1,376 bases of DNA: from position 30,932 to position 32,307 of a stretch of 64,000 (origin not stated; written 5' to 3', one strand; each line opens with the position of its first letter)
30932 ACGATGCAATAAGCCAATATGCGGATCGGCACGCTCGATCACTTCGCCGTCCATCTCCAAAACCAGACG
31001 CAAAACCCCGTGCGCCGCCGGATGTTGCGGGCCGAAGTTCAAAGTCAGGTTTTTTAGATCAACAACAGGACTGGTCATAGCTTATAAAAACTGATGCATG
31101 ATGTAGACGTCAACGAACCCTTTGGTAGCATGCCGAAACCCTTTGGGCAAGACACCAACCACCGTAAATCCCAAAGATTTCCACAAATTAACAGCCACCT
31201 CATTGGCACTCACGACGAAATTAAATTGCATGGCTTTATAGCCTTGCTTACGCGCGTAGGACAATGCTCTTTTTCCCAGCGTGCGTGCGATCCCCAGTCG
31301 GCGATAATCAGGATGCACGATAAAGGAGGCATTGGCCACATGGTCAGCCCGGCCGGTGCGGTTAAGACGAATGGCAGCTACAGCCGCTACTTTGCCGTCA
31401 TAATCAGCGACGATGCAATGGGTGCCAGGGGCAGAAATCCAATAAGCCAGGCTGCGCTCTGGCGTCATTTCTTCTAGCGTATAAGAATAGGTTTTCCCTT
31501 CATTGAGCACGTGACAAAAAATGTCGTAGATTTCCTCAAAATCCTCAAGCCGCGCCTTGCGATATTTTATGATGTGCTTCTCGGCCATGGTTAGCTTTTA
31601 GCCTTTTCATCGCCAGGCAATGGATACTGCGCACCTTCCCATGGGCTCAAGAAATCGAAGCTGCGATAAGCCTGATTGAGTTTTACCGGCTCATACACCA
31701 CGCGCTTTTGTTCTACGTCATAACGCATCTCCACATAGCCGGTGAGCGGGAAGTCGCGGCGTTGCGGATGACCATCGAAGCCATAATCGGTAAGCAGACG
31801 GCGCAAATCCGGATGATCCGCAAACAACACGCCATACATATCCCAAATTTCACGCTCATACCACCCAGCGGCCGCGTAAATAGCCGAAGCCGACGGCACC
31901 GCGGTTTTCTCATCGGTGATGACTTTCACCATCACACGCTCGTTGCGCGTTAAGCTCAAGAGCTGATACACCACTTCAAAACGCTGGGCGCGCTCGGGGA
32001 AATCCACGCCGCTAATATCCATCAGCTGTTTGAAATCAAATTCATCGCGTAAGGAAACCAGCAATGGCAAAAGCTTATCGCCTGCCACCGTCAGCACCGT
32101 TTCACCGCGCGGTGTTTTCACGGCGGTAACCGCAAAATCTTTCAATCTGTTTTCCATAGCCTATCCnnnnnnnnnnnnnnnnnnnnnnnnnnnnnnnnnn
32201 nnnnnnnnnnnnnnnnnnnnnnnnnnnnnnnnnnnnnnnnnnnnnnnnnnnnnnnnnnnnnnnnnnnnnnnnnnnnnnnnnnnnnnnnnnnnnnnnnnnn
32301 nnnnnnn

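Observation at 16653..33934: Complex I (nuoA-N) operon interrupted five times by tightly packed non-nuo genes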

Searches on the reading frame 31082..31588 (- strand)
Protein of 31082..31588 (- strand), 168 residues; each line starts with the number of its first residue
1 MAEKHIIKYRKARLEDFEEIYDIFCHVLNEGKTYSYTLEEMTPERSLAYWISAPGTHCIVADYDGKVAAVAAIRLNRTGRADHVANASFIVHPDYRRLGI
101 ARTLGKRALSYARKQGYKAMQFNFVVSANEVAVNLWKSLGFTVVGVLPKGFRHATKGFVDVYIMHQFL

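Call 3: search_protein_families(library=pfam, proteins=[window:31082-31588:-])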
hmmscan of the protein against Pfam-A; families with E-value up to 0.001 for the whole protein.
window:31082-31588:- (168 aa): 7 families
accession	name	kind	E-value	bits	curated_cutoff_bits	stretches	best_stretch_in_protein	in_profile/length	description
PF00583.31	Acetyltransf_1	-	1.9e-18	67.2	20.7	1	36-141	16-116/116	Acetyltransferase (GNAT) family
PF13673.13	Acetyltransf_10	-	2.2e-12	47.5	23.6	1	41-145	16-111/128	Acetyltransferase (GNAT) domain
PF13508.13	Acetyltransf_7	-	4.6e-12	46.6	27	1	55-142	2-83/84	Acetyltransferase (GNAT) domain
PF13420.13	Acetyltransf_4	-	4.4e-08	33.7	24.3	1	11-147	3-140/155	Acetyltransferase (GNAT) domain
PF13527.13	Acetyltransf_9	-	2.5e-05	24.7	25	1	8-118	1-107/127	Acetyltransferase (GNAT) domain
PF13302.13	Acetyltransf_3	-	0.00012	23.2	25.4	1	10-142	5-138/138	Acetyltransferase (GNAT) domain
PF14542.12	Acetyltransf_CG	-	0.00021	21.8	30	1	83-119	24-60/80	GCN5-related N-acetyl-transferase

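Call 14: search_protein_families(library=ncbifam, proteins=[window:31082-31588:-], max_evalue=0.01)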
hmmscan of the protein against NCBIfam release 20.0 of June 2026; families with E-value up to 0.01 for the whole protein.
window:31082-31588:- (168 aa): 16 families
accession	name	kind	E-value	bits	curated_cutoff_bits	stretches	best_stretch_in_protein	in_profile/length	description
NF040503.1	resist_ArsN1a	equivalog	8.5e-11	41.8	170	1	10-167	2-158/159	arsinothricin resistance N-acetyltransferase ArsN1 family A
NF040502.1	PPT_acetyltrans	equivalog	1.1e-09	38.3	300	1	3-155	4-157/183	phosphinothricin N-acetyltransferase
TIGR01575.1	rimI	equivalog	7.4e-08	32.6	86.4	1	44-164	20-132/132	ribosomal protein S18-alanine N-acetyltransferase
NF007527.0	PRK10140.1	equivalog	1e-07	31.9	236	1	8-165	5-159/162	N-acetyltransferase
NF040504.1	resist_ArsN1b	equivalog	3.1e-07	30.4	210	1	10-153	2-146/159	arsinothricin resistance N-acetyltransferase ArsN1 family B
NF049894.1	CG3035_N_ac_Glu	equivalog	1.3e-05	24.6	280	1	43-142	191-290/300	N-acetylglutamate synthase, CG3035 family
TIGR03448.1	mycothiol_MshD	equivalog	2.3e-05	23.9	163.1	1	56-111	47-99/294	mycothiol synthase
NF002959.0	PRK03624.1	equivalog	3.2e-05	23.7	124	1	7-146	7-134/147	GNAT family acetyltransferase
NF005840.0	PRK07757.1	equivalog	0.00014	21.8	154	1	7-120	3-103/153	N-acetyltransferase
TIGR03585.1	PseH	equivalog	0.00027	21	93.1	1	72-164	65-155/156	UDP-4-amino-4,6-dideoxy-N-acetyl-beta-L-altrosamine N-acetyltransferase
NF000487.1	stat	exception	0.00081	19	420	1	61-146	84-166/189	streptothricin N-acetyltransferase STAT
NF007807.0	PRK10514.1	equivalog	0.00087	19.2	134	1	6-145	2-126/147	acetyltransferase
NF011709.0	PRK15130.1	equivalog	0.00091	19.1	218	1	66-151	68-150/186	spermidine N1-acetyltransferase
NF007025.1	PRK09491.1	equivalog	0.0012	18.9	173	1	88-164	67-141/145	ribosomal protein S18-alanine N-acetyltransferase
NF043067.1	AAC_6p_group_E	equivalog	0.0015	18.4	140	1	88-142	75-128/140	aminoglycoside 6'-N-acetyltransferase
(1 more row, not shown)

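Call 56: search_solved_structures(query=window:31082-31588:-, max_evalue=0.001)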
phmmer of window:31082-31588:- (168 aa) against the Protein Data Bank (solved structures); distinct sequences matched with E-value up to 0.001: 22.
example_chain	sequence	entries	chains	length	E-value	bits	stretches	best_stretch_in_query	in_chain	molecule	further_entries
4h89_A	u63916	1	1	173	7.7e-32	113.9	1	7-166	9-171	GCN5-related N-acetyltransferase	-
3f8k_A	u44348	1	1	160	2.7e-08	37.4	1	7-142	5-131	Protein acetyltransferase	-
3w6x_A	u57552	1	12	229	4.9e-08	36.5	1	20-150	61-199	MPR1 protein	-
3w6s_A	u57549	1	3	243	5.7e-08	36.3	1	20-150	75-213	MPR1 protein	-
2i79_A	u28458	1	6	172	7.9e-08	35.8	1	52-166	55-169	Acetyltransferase, GNAT family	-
3w91_A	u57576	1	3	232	9.2e-08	35.6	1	20-150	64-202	MPR1 protein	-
5t7d_A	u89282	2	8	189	3.7e-06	30.4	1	10-155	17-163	Phosphinothricin N-acetyltransferase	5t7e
5jtf_A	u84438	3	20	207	8.4e-06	29.3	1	8-152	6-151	Putative Phosphinothricin N-acetyltransferase | Phosphinothricin N-acetyltransferase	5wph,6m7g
4r3k_A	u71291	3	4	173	3.5e-05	27.2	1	9-152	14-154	Uncharacterized N-acetyltransferase SSO0209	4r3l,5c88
4lx9_A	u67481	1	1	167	3.6e-05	27.2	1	9-151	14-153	ARCHAEAL AMINO-TERMINAL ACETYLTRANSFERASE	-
2x7b_A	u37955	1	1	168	3.6e-05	27.2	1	9-151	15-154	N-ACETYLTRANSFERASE SSO0209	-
6yug_A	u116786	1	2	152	7.3e-05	26.2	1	8-145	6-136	Diamine acetyltransferase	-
6ag4_A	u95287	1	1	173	0.0001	25.7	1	9-152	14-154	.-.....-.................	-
1yr0_A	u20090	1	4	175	0.00011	25.7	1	8-147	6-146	phosphinothricin acetyltransferase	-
3dr6_A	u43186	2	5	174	0.00014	25.3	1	55-149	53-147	yncA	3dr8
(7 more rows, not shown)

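Call 60: find_homologous_proteins(query=window:31082-31588:-, max_evalue=1e-20)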
Query window:31082-31588:- (168 aa): 504 proteins with E <= 1e-20 among 611 candidates; the best 120 are listed.
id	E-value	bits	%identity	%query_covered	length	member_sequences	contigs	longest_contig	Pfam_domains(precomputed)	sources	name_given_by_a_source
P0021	1.6e-108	378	100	100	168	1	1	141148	PF13673.14,PF13420.14,PF13508.14,PF00583.32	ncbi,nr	ncbi:MAG: GNAT family N-acetyltransferase [Rickettsiales bacterium]|nr:GNAT family N-acetyltransfera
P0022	1.3e-89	316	82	100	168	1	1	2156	PF13673.14,PF13420.14,PF13508.14,PF00583.32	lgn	-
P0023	1.9e-89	316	85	100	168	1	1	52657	PF13673.14,PF13420.14,PF13302.14,PF13508.14,PF00583.32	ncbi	-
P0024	7.7e-89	314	83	100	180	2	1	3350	PF13673.14,PF13420.14,PF13508.14,PF00583.32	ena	-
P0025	4.4e-88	311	84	95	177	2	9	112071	PF13673.14,PF13420.14,PF13508.14,PF00583.32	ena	-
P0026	1.6e-86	306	83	100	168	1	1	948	PF13673.14,PF13420.14,PF13302.14,PF13508.14,PF13527.14,PF00583.32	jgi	jgi:L-amino acid N-acyltransferase YncA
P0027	1.8e-86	306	83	100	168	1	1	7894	PF13673.14,PF13420.14,PF13508.14,PF00583.32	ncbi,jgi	jgi:L-amino acid N-acyltransferase YncA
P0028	1.8e-86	306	82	100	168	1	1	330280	PF13673.14,PF13420.14,PF13508.14,PF00583.32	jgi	jgi:L-amino acid N-acyltransferase YncA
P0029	3.6e-86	305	84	95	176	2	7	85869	PF13673.14,PF13420.14,PF13302.14,PF13508.14,PF00583.32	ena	-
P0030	5.2e-86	305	80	100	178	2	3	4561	PF13673.14,PF13420.14,PF13508.14,PF00583.32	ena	-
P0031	5.5e-86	305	82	100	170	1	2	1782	PF13673.14,PF13420.14,PF13302.14,PF13508.14,PF13527.14,PF00583.32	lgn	-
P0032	5.6e-86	305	82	95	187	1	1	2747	PF13673.14,PF13420.14,PF13302.14,PF13508.14,PF00583.32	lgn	-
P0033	1.4e-85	303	82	95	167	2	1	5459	PF13673.14,PF13420.14,PF13302.14,PF13508.14,PF00583.32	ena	-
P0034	1.8e-85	303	84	96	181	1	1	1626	PF13673.14,PF13420.14,PF13302.14,PF13508.14,PF13527.14,PF00583.32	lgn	-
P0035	2.6e-85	302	83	95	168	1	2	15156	PF13673.14,PF13420.14,PF13508.14,PF00583.32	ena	-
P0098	9.5e-80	284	79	95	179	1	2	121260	PF13673.14,PF13420.14,PF13508.14,PF13527.14,PF00583.32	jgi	jgi:GNAT superfamily N-acetyltransferase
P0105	1.1e-78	281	75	100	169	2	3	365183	PF13673.14,PF13420.14,PF13508.14,PF00583.32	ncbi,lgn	-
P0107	2.1e-78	280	74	99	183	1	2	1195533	PF13673.14,PF13420.14,PF13508.14,PF00583.32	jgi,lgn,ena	-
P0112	7.4e-78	278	77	96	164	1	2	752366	PF13673.14,PF13420.14,PF13302.14,PF13508.14,PF00583.32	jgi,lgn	jgi:L-amino acid N-acyltransferase YncA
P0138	1.4e-75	271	74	95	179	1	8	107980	PF13673.14,PF13420.14,PF13302.14,PF13508.14,PF00583.32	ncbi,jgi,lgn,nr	ncbi:MAG: GNAT family N-acetyltransferase [Rickettsiales bacterium]|jgi:L-amino acid N-acyltransfera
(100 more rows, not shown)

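Call 61: find_encoding_contigs(protein=P0107, flank=10000, max_places=1)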
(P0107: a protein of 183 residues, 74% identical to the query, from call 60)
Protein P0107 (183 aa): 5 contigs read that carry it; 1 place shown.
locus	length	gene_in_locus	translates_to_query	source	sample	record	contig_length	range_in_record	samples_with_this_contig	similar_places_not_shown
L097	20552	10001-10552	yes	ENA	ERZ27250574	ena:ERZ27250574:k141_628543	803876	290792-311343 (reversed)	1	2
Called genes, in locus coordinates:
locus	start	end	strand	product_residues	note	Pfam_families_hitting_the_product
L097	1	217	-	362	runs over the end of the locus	PF03807:F420_oxidored, PF02153:PDH_N, PF20463:PDH_C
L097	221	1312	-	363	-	PF00155:Aminotran_1_2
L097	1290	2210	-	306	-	PF01817:CM_2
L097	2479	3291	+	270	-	-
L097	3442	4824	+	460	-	PF05697:Trigger_N, PF00254:FKBP_C, PF05698:Trigger_C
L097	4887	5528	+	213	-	PF00574:CLP_protease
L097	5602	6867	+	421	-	PF06689:zf-C4_ClpX, PF01078:Mg_chelatase (faint), PF05496:RuvB_N (faint), PF00004:AAA, PF07724:AAA_2, PF07728:AAA_5 (faint), PF13401:AAA_22 (faint), PF10431:ClpB_D2-small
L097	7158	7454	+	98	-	PF00216:Bac_DNA_binding, PF18291:HU-HIG (weak)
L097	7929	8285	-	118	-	-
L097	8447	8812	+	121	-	PF00507:Oxidored_q4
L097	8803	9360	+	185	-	PF01058:Oxidored_q6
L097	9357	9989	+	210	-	PF00329:Complex1_30kDa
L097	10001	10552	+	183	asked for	PF13420:Acetyltransf_4, PF00583:Acetyltransf_1, PF13673:Acetyltransf_10, PF13508:Acetyltransf_7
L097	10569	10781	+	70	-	-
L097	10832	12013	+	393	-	PF00346:Complex1_49kDa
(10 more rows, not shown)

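Call 62: find_encoding_contigs(protein=P0112, flank=10000, max_places=1)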
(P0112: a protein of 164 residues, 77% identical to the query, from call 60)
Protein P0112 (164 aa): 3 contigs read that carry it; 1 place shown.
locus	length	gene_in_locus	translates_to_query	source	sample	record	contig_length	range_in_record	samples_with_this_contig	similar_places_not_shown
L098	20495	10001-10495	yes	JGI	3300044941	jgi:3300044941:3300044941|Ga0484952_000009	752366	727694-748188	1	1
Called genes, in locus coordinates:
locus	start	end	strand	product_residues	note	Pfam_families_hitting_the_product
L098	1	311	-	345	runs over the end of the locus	-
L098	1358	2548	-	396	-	PF13481:AAA_25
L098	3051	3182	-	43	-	-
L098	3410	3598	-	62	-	-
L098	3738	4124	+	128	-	-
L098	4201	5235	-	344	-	-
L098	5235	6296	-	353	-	PF24624:Int_N (weak), PF00589:Phage_integrase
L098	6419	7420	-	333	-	PF28530:DUF8426, PF04471:Mrr_cat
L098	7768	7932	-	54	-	-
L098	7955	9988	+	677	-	PF03968:LptD_N (weak), PF04453:LptD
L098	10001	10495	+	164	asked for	PF13302:Acetyltransf_3 (weak), PF13420:Acetyltransf_4 (weak), PF00583:Acetyltransf_1, PF13673:Acetyltransf_10, PF13508:Acetyltransf_7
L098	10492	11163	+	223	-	PF02390:Methyltransf_4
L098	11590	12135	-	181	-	PF06242:TrcR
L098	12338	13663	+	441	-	-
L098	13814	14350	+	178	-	PF01812:5-FTHF_cyc-lig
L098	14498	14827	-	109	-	-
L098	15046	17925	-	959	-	PF00005:ABC_tran (faint), PF02463:SMC_N (faint), PF13191:AAA_16 (faint), PF13555:AAA_29 (faint), PF20703:nSTAND1 (faint), PF17760:UvrA_inter, PF17755:UvrA_DNA-bind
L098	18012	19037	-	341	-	PF13393:tRNA-synt_His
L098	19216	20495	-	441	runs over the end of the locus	-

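Call 63: find_encoding_contigs(protein=P0138, flank=10000, max_places=1)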
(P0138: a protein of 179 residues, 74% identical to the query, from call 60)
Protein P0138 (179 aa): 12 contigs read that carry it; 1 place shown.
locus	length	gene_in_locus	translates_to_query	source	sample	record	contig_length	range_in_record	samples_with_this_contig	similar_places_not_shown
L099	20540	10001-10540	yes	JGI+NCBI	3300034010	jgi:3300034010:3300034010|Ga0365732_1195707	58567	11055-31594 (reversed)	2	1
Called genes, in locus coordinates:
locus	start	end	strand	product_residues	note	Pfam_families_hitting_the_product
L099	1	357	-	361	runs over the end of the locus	PF23368:DUF7092 (weak), PF01435:Peptidase_M48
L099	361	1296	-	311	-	PF05987:DUF898, PF20403:DUF6693 (faint), PF05987:DUF898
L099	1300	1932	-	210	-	-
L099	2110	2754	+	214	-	PF00574:CLP_protease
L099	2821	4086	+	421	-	PF06689:zf-C4_ClpX, PF01078:Mg_chelatase (faint), PF05496:RuvB_N (weak), PF00004:AAA, PF07724:AAA_2, PF07728:AAA_5 (faint), PF13401:AAA_22 (faint), PF10431:ClpB_D2-small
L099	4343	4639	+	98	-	PF00216:Bac_DNA_binding, PF18291:HU-HIG (weak)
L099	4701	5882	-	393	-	PF00999:Na_H_Exchanger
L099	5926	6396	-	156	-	PF00583:Acetyltransf_1, PF13673:Acetyltransf_10, PF13508:Acetyltransf_7, PF08445:FR47 (weak)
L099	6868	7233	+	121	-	PF00507:Oxidored_q4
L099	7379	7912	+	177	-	PF01058:Oxidored_q6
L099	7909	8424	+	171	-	-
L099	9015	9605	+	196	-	PF00329:Complex1_30kDa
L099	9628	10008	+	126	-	PF05635:23S_rRNA_IVP, PF22296:bAvd (weak)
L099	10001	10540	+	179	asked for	PF13302:Acetyltransf_3 (weak), PF13420:Acetyltransf_4 (weak), PF00583:Acetyltransf_1, PF13673:Acetyltransf_10, PF13508:Acetyltransf_7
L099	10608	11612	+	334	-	PF00346:Complex1_49kDa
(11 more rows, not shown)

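Call 64: find_encoding_contigs(protein=P0105, flank=10000, max_places=1)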
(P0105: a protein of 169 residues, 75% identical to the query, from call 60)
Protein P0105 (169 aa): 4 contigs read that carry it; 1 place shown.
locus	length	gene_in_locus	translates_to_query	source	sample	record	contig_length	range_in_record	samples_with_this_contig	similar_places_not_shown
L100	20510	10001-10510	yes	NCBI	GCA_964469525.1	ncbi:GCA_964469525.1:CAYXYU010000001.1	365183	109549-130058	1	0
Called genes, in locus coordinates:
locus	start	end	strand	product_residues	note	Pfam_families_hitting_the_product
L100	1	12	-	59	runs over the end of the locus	-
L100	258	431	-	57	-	-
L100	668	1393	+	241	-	-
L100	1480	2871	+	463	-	PF05697:Trigger_N, PF00254:FKBP_C, PF05698:Trigger_C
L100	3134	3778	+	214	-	PF00574:CLP_protease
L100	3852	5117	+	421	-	PF06689:zf-C4_ClpX, PF01078:Mg_chelatase (faint), PF05496:RuvB_N (weak), PF00004:AAA, PF07724:AAA_2, PF07728:AAA_5 (faint), PF13401:AAA_22 (faint), PF10431:ClpB_D2-small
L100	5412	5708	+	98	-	PF00216:Bac_DNA_binding, PF18291:HU-HIG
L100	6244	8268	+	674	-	-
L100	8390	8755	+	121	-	PF00507:Oxidored_q4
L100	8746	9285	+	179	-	PF01058:Oxidored_q6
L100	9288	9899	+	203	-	PF00329:Complex1_30kDa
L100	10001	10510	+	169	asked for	PF13420:Acetyltransf_4 (weak), PF00583:Acetyltransf_1, PF13673:Acetyltransf_10, PF13508:Acetyltransf_7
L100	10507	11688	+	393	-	PF00346:Complex1_49kDa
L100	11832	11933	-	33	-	-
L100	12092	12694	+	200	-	-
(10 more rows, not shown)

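Call 65: find_encoding_contigs(protein=P0028, flank=10000, max_places=1)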
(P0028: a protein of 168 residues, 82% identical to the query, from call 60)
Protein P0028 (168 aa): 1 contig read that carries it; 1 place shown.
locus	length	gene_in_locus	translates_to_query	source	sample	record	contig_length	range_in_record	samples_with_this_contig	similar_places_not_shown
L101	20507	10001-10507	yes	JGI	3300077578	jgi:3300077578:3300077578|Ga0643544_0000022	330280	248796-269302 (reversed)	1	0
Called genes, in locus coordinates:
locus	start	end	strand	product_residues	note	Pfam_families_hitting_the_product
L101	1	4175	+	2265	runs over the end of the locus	PF07963:N_methyl (weak), PF02973:Sialidase (faint), PF02210:Laminin_G_2 (faint), PF07953:Toxin_R_bind_N (faint), PF13385:Laminin_G_3, PF00354:Pentaxin (faint), PF13385:Laminin_G_3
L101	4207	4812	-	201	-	PF08511:COQ9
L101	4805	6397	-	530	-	PF08447:PAS_3, PF00512:HisKA, PF02518:HATPase_c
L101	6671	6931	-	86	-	PF00462:Glutaredoxin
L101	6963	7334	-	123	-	PF13202:EF-hand_5 (faint)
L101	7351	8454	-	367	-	PF08331:QueG_DUF1730, PF13484:Fer4_16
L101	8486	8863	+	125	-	PF00507:Oxidored_q4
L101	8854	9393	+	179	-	PF01058:Oxidored_q6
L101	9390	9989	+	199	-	PF00329:Complex1_30kDa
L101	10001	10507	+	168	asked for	PF13420:Acetyltransf_4, PF00583:Acetyltransf_1, PF13673:Acetyltransf_10, PF13508:Acetyltransf_7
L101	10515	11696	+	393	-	PF00346:Complex1_49kDa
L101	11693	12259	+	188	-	-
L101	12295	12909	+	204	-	PF01257:2Fe-2S_thioredx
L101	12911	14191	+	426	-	PF01512:Complex1_51K, PF10531:SLBB, PF22461:SLBB_2, PF10589:NADH_4Fe-4S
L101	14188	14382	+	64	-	-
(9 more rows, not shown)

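Call 66: find_encoding_contigs(protein=P0098, flank=10000, max_places=1)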
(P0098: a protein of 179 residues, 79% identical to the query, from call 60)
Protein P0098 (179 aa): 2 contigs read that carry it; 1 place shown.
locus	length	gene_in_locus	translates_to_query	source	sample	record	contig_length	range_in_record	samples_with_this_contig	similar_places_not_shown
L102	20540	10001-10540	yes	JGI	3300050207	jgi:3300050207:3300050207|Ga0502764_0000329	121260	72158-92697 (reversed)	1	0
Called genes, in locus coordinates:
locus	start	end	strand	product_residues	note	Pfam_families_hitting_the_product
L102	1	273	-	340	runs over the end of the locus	PF04371:PAD_porph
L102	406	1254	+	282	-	-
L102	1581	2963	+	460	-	PF05697:Trigger_N, PF00254:FKBP_C, PF05698:Trigger_C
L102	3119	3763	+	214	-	PF00574:CLP_protease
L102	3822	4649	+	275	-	PF06689:zf-C4_ClpX, PF05496:RuvB_N (weak), PF01078:Mg_chelatase (faint), PF07724:AAA_2, PF13401:AAA_22 (faint), PF00004:AAA, PF07728:AAA_5 (weak)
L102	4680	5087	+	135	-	PF10431:ClpB_D2-small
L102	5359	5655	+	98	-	PF00216:Bac_DNA_binding, PF18291:HU-HIG (weak)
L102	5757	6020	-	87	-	-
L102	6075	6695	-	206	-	-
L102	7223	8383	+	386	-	-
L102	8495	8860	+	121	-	PF00507:Oxidored_q4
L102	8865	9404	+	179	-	PF01058:Oxidored_q6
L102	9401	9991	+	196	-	PF00329:Complex1_30kDa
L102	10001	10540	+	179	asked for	PF13420:Acetyltransf_4 (weak), PF13527:Acetyltransf_9 (weak), PF00583:Acetyltransf_1, PF13673:Acetyltransf_10, PF13508:Acetyltransf_7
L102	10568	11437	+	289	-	-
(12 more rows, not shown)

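Call 88: search_protein_families(library=padloc, proteins=[window:31082-31588:-], max_evalue=0.01)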
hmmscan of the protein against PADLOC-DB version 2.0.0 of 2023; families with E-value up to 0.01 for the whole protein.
window:31082-31588:- (168 aa): 0 families

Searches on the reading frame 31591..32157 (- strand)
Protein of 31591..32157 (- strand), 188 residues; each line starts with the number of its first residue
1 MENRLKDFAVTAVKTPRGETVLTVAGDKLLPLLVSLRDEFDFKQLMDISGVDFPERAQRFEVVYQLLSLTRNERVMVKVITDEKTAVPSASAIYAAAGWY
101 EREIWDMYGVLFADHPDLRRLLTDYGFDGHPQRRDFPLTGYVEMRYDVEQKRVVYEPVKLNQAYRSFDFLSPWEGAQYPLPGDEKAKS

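Call 3: search_protein_families(library=pfam, proteins=[window:31591-32157:-])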
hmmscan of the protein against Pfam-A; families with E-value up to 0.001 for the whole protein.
window:31591-32157:- (188 aa): 1 family
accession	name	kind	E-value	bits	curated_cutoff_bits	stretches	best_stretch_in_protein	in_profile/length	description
PF00329.25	Complex1_30kDa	-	5.8e-42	143.6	22.5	1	23-141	2-123/124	Respiratory-chain NADH dehydrogenase, 30 Kd subunit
